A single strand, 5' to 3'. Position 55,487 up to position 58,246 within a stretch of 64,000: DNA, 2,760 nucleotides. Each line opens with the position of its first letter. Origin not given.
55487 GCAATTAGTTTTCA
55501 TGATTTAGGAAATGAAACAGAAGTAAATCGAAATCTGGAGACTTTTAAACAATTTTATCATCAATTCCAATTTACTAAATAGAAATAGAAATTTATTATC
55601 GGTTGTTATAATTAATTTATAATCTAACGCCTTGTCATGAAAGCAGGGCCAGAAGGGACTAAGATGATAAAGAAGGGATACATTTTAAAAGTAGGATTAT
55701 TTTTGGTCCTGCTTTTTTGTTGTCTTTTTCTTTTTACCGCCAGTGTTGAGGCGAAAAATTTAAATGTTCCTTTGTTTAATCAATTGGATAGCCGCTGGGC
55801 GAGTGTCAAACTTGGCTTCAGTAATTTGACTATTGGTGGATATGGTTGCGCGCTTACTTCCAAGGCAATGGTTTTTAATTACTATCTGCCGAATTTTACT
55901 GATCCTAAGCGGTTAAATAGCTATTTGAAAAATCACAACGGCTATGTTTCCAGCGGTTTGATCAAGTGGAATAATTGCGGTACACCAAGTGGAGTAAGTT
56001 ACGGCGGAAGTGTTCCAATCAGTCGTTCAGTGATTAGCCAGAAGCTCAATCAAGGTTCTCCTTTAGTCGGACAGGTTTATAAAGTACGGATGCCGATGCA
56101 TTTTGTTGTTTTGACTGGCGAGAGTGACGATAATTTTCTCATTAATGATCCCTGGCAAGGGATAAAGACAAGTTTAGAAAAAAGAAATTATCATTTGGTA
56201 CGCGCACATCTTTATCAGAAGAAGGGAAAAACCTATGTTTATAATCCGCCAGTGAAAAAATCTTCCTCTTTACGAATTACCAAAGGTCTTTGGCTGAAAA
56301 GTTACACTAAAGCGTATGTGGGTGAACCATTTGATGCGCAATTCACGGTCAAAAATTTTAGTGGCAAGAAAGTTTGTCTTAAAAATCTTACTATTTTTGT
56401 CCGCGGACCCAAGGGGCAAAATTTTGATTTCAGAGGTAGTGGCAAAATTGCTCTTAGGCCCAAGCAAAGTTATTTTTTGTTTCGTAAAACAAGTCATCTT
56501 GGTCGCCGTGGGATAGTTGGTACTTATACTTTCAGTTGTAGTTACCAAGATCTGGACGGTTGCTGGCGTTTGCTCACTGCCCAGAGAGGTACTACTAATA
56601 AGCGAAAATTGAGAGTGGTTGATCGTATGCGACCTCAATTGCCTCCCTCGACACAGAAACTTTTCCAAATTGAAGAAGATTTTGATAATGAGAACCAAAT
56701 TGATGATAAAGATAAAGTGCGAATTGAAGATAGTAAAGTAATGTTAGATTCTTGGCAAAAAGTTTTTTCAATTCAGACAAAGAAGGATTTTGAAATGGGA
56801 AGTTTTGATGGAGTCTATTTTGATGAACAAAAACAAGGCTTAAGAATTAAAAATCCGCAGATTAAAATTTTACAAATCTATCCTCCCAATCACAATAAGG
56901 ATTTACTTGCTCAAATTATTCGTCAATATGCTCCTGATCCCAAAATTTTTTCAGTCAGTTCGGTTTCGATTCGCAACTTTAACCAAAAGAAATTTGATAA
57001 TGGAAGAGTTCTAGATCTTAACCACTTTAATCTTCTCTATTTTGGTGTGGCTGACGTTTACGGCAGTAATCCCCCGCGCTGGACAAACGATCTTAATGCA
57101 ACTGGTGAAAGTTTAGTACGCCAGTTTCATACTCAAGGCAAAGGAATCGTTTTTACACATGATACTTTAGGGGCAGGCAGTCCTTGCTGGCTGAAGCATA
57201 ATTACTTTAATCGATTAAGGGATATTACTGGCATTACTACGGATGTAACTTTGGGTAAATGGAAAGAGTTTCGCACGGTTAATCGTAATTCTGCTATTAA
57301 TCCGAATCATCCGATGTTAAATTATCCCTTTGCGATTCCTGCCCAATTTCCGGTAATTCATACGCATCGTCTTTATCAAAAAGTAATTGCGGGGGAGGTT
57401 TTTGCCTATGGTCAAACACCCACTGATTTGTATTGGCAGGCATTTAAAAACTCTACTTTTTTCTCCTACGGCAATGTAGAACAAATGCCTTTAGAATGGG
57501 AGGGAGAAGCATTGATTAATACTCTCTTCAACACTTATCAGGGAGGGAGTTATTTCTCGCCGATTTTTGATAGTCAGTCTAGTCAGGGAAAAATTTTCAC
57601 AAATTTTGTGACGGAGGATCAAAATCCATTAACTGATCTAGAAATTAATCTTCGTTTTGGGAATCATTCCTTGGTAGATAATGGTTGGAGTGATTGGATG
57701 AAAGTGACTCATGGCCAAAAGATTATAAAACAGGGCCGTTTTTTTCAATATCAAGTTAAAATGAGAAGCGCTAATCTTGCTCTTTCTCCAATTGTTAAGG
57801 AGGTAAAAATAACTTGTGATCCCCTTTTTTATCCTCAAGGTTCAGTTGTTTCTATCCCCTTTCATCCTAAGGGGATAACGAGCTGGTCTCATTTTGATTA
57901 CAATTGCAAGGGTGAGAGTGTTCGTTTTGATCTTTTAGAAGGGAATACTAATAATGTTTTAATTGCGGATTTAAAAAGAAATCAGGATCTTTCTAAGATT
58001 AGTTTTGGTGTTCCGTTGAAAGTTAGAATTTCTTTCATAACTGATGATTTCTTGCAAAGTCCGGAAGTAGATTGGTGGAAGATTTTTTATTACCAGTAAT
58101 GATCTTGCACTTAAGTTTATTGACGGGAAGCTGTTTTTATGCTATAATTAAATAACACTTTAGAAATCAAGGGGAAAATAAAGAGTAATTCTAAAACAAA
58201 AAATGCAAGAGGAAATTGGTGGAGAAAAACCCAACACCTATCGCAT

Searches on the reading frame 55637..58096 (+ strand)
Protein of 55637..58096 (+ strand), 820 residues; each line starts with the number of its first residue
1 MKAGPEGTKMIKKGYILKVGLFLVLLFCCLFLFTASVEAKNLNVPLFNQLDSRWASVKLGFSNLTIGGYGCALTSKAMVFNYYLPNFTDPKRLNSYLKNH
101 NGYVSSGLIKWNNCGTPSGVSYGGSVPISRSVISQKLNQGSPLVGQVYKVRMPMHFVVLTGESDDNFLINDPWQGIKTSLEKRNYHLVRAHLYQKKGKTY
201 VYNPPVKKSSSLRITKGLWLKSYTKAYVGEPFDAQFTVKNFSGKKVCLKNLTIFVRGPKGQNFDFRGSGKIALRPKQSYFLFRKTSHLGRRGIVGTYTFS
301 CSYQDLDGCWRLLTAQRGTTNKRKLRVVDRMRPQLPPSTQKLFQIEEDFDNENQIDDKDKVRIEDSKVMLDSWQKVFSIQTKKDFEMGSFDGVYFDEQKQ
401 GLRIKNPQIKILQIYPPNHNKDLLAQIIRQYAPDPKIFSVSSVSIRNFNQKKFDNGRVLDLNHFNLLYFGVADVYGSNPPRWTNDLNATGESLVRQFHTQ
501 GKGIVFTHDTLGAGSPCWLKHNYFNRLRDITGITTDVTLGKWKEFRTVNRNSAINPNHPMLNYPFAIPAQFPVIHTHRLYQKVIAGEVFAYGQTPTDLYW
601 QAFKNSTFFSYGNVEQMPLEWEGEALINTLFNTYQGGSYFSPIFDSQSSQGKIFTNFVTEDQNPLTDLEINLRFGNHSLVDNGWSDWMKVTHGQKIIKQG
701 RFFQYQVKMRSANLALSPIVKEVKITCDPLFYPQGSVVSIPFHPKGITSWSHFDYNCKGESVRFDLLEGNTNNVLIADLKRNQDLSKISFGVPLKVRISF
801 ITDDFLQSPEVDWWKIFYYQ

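Call 16: search_protein_families(library=pfam, proteins=[window:55637-58096:+], max_evalue=0.001)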
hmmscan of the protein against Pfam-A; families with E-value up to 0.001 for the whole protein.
window:55637-58096:+ (820 aa): 1 family
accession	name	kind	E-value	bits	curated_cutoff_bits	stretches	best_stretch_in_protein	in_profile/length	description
PF13529.12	Peptidase_C39_2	-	1.1e-10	42.6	24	1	42-173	1-143/143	Peptidase_C39 like family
